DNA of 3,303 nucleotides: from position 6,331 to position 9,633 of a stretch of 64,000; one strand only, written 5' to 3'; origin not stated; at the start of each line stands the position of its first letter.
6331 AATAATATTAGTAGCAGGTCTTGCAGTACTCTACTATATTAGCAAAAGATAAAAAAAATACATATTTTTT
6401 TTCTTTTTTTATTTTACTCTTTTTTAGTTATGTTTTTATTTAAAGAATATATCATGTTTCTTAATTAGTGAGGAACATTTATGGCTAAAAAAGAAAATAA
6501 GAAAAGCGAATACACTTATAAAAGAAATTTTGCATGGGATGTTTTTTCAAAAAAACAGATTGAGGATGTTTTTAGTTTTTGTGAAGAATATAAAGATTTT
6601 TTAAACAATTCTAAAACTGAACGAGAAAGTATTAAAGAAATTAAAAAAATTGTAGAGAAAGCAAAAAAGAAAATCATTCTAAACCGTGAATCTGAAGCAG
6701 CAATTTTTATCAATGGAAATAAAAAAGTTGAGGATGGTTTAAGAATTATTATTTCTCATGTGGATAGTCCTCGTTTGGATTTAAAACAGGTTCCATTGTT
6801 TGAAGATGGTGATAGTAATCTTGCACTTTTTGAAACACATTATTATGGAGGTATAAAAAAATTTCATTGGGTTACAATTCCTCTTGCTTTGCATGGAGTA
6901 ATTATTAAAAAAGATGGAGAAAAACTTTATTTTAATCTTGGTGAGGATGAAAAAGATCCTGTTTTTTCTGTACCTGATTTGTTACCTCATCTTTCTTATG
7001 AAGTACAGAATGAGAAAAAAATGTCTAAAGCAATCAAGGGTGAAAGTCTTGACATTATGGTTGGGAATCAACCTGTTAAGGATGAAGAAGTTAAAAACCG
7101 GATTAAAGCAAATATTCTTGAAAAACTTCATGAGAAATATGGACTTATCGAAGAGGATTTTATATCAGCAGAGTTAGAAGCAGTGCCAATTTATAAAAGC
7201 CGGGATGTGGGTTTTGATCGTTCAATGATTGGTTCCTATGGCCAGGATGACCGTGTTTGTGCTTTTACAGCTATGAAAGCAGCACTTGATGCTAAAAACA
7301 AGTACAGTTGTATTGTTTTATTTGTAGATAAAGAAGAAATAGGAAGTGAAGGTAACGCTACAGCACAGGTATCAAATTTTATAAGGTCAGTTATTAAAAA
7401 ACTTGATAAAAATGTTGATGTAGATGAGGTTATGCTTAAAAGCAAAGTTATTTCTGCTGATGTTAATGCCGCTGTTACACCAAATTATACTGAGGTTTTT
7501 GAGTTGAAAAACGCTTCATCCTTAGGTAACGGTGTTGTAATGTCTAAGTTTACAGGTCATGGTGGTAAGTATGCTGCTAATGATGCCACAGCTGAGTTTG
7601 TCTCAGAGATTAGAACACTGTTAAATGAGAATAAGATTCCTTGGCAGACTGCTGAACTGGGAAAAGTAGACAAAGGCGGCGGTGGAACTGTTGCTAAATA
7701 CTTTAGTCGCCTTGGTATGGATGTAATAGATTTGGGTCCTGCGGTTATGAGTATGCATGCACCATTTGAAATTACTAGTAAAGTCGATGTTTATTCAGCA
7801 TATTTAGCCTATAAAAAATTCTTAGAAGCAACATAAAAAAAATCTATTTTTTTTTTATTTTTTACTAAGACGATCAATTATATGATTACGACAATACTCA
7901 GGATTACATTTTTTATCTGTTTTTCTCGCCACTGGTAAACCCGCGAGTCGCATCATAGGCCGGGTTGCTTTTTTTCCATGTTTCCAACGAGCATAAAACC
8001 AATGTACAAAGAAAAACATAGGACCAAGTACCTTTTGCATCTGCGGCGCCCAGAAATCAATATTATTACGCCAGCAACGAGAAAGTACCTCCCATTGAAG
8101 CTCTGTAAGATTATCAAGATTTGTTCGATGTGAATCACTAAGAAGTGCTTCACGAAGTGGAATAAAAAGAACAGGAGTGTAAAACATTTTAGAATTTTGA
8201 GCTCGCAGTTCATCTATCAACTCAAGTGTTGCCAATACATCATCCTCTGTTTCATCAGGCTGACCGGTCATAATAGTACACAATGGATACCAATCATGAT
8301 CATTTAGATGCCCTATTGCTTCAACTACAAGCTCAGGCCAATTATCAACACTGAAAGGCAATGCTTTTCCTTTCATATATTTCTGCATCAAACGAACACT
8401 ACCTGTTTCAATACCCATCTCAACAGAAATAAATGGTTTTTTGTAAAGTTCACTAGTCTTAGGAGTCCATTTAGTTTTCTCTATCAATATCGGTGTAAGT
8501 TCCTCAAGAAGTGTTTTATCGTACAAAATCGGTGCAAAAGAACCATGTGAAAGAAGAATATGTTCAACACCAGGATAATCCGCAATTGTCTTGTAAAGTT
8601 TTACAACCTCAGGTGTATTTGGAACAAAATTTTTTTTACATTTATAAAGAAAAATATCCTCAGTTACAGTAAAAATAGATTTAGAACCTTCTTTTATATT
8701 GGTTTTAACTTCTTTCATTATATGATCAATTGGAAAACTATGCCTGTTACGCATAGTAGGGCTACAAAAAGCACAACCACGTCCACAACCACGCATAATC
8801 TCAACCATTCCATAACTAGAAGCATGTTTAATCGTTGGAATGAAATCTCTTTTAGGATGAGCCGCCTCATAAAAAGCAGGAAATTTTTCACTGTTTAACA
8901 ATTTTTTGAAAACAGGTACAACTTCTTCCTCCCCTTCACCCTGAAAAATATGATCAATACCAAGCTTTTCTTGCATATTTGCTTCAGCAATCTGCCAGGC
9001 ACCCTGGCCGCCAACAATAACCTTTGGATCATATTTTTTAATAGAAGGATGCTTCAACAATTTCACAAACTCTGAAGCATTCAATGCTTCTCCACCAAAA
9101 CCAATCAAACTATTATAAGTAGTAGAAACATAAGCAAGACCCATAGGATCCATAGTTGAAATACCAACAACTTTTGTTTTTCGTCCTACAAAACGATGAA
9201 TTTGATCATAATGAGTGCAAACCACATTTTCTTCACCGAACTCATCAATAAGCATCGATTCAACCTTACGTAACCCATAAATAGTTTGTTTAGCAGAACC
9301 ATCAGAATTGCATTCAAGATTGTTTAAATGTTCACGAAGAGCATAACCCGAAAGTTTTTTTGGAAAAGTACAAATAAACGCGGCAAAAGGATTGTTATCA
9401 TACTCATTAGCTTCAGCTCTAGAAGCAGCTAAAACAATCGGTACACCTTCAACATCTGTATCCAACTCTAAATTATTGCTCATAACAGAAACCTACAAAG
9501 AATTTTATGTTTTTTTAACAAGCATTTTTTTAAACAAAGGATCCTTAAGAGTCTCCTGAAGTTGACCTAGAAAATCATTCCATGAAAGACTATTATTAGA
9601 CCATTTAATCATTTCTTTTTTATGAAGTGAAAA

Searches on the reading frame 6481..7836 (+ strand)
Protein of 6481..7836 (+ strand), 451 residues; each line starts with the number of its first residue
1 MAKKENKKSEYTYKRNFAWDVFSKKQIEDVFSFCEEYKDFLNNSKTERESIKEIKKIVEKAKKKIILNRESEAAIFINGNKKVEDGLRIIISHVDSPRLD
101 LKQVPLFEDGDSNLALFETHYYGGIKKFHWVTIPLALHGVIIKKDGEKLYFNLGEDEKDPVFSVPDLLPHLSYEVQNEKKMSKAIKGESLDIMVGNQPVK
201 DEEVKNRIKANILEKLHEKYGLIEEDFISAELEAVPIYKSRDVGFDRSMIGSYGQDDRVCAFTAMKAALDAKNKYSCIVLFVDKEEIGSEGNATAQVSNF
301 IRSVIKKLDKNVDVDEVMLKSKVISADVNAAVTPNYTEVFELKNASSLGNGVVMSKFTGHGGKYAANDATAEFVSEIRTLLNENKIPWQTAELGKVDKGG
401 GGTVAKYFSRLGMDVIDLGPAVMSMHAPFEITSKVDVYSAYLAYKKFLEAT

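Call 27: search_protein_families(library=pfam, proteins=[window:6481-7836:+], max_evalue=0.00001)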
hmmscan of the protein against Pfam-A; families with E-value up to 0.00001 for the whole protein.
window:6481-7836:+ (451 aa): 2 families
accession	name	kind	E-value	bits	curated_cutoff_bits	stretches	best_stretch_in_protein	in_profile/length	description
PF02127.20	Peptidase_M18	-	2.4e-88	297.3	24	1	35-447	13-431/432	Aminopeptidase I zinc metalloprotease (M18)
PF05343.19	Peptidase_M42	-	5.8e-06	26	23.2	0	248-439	126-288/292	M42 glutamyl aminopeptidase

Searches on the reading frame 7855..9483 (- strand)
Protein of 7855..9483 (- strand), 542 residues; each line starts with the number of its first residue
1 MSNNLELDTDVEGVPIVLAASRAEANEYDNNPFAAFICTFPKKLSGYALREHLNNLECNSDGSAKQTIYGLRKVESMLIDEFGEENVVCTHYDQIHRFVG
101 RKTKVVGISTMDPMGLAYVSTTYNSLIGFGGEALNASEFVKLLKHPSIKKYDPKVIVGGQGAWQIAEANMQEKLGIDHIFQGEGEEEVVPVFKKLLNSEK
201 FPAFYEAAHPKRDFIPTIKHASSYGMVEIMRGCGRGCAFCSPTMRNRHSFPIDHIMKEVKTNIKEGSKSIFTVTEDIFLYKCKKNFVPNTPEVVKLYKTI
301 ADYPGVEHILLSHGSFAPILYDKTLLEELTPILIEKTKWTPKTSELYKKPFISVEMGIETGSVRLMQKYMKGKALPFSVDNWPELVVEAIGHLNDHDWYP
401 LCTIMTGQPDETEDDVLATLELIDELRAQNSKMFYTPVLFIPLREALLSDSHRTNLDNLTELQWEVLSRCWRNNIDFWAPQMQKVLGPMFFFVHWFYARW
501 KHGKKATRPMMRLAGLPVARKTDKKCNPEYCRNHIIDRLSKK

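Call 27: search_protein_families(library=pfam, proteins=[window:7855-9483:-], max_evalue=0.00001)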
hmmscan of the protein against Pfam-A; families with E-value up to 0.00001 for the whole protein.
window:7855-9483:- (542 aa): 1 family
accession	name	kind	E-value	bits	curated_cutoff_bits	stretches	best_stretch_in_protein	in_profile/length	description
PF04055.27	Radical_SAM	-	1e-10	42.5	29.5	1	227-423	1-166/166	Radical SAM superfamily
